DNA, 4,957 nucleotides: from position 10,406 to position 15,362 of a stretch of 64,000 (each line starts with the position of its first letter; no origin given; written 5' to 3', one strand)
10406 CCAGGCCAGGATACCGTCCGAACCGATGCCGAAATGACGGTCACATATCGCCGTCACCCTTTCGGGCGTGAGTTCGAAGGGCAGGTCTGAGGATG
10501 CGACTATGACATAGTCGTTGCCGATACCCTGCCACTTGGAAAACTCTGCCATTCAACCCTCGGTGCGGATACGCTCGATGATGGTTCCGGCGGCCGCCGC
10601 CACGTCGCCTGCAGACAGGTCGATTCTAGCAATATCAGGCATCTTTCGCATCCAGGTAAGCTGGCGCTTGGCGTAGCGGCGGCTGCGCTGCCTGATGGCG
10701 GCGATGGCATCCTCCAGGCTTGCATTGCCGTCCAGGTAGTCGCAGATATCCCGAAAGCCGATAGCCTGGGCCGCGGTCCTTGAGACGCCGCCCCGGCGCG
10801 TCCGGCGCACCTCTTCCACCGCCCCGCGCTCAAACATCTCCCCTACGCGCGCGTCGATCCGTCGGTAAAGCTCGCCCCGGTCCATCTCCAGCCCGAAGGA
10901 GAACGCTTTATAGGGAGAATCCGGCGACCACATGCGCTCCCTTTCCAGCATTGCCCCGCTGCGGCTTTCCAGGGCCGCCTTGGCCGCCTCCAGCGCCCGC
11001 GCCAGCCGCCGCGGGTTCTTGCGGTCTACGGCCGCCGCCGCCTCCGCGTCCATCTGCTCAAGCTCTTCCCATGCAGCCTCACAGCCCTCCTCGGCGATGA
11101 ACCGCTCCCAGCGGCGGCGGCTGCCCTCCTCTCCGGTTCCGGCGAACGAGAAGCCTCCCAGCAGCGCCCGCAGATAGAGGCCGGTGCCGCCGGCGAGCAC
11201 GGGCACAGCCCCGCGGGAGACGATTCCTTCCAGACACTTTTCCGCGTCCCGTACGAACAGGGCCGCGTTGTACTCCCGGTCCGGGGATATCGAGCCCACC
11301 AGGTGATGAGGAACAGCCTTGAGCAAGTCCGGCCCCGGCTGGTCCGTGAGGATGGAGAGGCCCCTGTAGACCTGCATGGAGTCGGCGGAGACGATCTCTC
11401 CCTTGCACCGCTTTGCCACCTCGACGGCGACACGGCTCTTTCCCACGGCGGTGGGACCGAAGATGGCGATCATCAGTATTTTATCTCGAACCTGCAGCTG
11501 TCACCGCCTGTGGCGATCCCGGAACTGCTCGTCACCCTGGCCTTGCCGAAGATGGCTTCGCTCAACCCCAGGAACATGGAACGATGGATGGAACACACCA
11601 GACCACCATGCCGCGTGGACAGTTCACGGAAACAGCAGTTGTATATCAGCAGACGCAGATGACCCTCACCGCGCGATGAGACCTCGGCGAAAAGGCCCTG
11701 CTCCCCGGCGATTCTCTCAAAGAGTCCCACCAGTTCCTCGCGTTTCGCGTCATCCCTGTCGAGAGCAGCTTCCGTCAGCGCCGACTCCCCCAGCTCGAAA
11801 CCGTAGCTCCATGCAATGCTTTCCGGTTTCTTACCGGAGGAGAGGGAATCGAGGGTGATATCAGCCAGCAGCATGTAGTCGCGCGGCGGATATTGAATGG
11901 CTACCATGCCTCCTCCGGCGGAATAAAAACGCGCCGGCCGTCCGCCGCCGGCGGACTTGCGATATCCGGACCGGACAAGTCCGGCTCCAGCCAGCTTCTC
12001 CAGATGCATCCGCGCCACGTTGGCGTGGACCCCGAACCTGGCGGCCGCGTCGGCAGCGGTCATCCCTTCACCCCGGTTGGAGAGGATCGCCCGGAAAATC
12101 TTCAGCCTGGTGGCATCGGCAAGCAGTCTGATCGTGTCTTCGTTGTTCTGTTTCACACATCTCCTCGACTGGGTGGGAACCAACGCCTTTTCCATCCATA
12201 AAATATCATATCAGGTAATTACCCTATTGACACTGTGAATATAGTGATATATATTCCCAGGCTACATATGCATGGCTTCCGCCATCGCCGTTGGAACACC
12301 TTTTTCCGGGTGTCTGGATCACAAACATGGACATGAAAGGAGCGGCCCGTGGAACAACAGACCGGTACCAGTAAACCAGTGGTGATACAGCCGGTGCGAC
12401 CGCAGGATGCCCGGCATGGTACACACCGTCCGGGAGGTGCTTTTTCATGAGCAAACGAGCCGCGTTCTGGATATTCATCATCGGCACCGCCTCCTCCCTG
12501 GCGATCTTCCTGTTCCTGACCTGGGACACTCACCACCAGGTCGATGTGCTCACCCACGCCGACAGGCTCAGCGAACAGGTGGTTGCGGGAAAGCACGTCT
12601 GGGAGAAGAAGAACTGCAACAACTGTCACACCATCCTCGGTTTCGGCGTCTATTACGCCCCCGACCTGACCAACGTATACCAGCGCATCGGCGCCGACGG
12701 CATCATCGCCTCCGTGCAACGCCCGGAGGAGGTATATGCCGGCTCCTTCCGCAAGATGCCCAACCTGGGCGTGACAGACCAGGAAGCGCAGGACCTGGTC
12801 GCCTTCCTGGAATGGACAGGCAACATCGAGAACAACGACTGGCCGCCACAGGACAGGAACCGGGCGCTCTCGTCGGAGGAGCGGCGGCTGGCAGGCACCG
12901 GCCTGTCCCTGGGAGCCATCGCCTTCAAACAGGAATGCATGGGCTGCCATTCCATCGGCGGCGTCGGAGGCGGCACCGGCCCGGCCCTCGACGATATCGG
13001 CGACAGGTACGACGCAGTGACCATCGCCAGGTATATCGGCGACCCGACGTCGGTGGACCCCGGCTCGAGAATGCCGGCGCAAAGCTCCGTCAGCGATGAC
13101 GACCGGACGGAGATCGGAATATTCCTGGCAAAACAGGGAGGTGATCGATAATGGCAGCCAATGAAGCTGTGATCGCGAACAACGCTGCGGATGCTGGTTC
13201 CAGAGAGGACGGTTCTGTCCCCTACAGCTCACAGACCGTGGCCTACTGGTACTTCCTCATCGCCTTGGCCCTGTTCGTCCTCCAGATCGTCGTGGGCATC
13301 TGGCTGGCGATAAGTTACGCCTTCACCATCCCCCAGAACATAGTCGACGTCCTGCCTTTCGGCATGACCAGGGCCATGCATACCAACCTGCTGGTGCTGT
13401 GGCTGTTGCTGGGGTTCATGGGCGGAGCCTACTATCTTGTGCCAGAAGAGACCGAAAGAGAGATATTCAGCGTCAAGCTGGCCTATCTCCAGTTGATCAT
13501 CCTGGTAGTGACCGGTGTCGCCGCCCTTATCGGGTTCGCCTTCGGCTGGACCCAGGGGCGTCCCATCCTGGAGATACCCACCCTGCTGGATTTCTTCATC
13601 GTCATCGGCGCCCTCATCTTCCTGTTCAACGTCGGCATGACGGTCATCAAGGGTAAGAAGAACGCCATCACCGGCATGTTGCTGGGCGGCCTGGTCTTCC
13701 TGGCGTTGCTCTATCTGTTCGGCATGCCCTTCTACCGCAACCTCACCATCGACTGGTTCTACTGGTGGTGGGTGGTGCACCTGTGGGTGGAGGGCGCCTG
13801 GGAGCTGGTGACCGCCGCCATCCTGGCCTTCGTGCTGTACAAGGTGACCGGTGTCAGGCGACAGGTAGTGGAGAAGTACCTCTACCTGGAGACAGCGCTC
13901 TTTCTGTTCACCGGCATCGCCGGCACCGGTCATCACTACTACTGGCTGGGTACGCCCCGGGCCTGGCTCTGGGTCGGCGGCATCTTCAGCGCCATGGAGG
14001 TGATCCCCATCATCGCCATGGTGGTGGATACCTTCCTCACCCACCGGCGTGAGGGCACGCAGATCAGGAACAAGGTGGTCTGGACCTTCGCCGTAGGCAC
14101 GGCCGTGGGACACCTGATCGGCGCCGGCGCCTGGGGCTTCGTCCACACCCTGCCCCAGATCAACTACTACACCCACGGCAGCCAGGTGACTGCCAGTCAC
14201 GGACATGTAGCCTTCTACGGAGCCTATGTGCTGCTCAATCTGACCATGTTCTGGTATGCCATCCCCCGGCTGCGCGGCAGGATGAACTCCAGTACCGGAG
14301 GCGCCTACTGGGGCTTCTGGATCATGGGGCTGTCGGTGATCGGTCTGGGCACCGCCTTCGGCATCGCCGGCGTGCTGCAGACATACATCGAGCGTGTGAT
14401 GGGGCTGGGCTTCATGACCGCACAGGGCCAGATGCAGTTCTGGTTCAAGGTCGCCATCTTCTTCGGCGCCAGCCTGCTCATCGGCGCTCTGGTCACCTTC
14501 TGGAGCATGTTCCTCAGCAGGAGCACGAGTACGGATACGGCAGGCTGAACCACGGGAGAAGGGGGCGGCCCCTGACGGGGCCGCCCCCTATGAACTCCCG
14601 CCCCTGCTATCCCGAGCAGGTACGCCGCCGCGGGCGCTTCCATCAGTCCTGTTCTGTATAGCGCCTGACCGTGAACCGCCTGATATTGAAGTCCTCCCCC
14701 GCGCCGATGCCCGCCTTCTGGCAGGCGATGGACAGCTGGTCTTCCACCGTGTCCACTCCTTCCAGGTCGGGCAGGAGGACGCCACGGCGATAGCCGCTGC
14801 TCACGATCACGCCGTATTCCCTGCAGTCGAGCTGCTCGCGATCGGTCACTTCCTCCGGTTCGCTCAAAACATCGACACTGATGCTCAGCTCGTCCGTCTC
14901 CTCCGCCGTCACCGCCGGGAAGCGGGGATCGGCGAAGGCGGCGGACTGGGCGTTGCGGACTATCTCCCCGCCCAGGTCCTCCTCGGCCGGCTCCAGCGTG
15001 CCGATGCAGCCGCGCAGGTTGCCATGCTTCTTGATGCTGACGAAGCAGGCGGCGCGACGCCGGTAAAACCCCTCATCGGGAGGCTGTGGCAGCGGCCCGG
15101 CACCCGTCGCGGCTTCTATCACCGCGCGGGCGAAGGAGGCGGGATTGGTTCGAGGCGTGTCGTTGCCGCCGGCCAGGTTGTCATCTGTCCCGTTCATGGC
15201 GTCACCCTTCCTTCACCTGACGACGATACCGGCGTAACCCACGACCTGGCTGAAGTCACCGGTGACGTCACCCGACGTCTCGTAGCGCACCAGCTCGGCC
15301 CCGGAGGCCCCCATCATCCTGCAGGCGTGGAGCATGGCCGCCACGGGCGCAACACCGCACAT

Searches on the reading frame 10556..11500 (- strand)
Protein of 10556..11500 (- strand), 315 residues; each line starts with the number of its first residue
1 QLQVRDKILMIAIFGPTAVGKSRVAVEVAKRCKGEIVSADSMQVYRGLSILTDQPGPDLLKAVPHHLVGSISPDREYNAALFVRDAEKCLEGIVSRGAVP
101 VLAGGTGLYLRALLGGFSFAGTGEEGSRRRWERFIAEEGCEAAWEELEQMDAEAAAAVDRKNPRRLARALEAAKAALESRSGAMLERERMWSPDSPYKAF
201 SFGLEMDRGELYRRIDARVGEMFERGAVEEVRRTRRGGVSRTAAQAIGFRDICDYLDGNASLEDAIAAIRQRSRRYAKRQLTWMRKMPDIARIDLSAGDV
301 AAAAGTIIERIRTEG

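Call 26: search_protein_families(library=pfam, proteins=[window:10556-11500:-])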
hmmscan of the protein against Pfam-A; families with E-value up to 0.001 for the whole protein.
window:10556-11500:- (315 aa): 4 families
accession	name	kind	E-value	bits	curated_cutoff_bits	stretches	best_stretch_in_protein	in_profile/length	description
PF01715.23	IPPT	-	3e-71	240.4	23.6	1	43-286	1-242/243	IPP transferase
PF01745.22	IPT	-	6.2e-06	26.2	20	1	11-58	4-51/233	Isopentenyl transferase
PF13238.12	AAA_18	-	0.00063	20.6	29.4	0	11-40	1-29/128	AAA domain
PF02224.24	Cytidylate_kin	-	0.00066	19.9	26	0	11-51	1-39/211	Cytidylate kinase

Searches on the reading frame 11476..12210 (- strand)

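Call 26: search_protein_families(library=pfam, proteins=[window:11476-12210:-])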
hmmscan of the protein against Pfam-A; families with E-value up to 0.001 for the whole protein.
window:11476-12210:- (245 aa): 2 families
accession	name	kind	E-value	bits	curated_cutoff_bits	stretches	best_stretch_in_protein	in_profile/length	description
PF12840.13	HTH_20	-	8e-14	51.8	27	1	30-81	1-50/51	Helix-turn-helix domain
PF16365.12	EutK_C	-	2.7e-06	27.7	27.5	1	41-80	6-45/52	Ethanolamine utilization protein EutK C-terminus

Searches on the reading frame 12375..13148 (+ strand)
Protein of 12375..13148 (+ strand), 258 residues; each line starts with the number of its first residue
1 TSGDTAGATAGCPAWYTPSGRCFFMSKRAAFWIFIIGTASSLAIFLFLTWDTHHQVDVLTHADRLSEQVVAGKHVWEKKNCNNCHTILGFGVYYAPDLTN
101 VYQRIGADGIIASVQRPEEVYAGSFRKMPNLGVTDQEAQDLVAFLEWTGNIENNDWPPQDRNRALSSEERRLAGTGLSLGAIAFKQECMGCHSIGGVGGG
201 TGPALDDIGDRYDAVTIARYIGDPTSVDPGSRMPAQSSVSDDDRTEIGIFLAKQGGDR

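Call 26: search_protein_families(library=pfam, proteins=[window:12375-13148:+])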
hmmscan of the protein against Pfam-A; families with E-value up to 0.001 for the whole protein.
window:12375-13148:+ (258 aa): 4 families
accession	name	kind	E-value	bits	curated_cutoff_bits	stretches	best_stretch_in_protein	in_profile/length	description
PF00034.26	Cytochrom_C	-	8.5e-17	62.7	21.3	2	70-147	2-88/90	Cytochrome c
PF13442.11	Cytochrome_CBB3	-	4.4e-13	49.8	27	2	180-250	6-67/68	Cytochrome C oxidase, cbb3-type, subunit III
PF22085.1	NorB_cytochrome_c-like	-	2.7e-05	25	29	1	66-104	15-53/181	Nitric oxide reductase subunit B, cytochrome c-like domain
PF02433.20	FixO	-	3e-05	24.1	29.6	0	201-240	102-141/219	Cytochrome C oxidase, mono-heme subunit/FixO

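Call 71: search_protein_families(library=ncbifam, proteins=[window:12375-13148:+])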
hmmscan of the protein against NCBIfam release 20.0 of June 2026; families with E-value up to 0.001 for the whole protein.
window:12375-13148:+ (258 aa): 11 families
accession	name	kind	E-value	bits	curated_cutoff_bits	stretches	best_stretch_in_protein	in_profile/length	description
TIGR02603.1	CxxCH_TIGR02603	domain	5.8e-14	52.2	68.15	2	70-126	4-59/134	putative heme-binding domain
NF045774.1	cytochro_C551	exception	6.8e-12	45.3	118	1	183-254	45-109/110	cytochrome c551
TIGR04485.1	thiosulf_SoxX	equivalog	1.8e-10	41.4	61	1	187-236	4-57/78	sulfur oxidation c-type cytochrome SoxX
NF045773.1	cytochro_C550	exception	2.4e-10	40.4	125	1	183-236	55-102/118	cytochrome c550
NF011054.0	PRK14486.1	equivalog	2.8e-07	30.3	447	0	33-86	19-68/294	putative bifunctional cbb3-type cytochrome c oxidase subunit II/cytochrome c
NF050122.1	bc1_QcrC_actin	exception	4.9e-07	29.3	200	1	60-200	32-159/253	cytochrome bc1 complex diheme cytochrome c subunit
TIGR04494.1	c550_PedF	equivalog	6.7e-07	29.3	122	0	176-208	50-82/133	cytochrome c-550 PedF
NF040971.1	cytc_ExtS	equivalog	1.6e-06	27.6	100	1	66-194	75-189/262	selenite/tellurite reduction operon c-type cytochrome lipoprotein ExtS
NF011055.0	PRK14487.1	subfamily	4.9e-06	26.2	218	0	201-237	108-144/212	cbb3-type cytochrome c oxidase subunit II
TIGR00782.1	ccoP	equivalog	9.3e-05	21.9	179.95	0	65-132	199-263/285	cytochrome-c oxidase, cbb3-type subunit III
TIGR03874.1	4cys_cytochr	equivalog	0.00054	19.7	161.75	0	78-133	41-97/143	c-type cytochrome, methanol metabolism-related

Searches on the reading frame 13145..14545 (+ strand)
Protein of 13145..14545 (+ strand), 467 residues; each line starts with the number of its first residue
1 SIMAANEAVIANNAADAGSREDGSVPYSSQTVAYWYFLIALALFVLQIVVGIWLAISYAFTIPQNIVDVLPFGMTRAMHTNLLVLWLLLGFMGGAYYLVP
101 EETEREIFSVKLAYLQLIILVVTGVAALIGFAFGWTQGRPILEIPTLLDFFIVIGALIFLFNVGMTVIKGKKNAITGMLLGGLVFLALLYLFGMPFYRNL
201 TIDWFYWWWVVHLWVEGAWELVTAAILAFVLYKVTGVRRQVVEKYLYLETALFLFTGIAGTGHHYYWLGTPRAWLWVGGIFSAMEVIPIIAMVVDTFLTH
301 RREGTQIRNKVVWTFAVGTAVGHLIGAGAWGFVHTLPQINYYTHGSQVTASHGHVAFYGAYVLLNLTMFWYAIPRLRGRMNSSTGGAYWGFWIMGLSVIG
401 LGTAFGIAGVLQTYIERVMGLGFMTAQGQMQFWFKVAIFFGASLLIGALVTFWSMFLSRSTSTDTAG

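Call 26: search_protein_families(library=pfam, proteins=[window:13145-14545:+])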
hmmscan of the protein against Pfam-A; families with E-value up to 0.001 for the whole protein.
window:13145-14545:+ (467 aa): 1 family
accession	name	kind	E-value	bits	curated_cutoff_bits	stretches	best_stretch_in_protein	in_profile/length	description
PF00115.25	COX1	-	3.5e-63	214.4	34.8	1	32-441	2-434/436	Cytochrome C and Quinol oxidase polypeptide I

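Call 71: search_protein_families(library=ncbifam, proteins=[window:13145-14545:+])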
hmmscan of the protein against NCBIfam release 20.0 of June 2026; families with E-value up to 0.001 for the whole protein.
window:13145-14545:+ (467 aa): 2 families
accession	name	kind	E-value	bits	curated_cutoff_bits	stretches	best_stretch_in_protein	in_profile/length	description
TIGR00780.1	ccoN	equivalog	6.8e-11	41.7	583.15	1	37-417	11-410/474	cytochrome-c oxidase, cbb3-type subunit I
NF011053.0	PRK14485.1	subfamily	1e-07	30.6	1080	1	27-417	10-411/716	putative bifunctional cbb3-type cytochrome c oxidase subunit I/II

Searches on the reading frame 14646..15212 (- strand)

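Call 27: search_protein_families(library=pfam, proteins=[window:14646-15212:-])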
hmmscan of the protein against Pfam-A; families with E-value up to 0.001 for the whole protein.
window:14646-15212:- (189 aa): 1 family
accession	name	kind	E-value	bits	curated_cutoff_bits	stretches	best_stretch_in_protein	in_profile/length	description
PF01871.22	AMMECR1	-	1.3e-44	152.1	25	1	26-186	2-164/168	AMMECR1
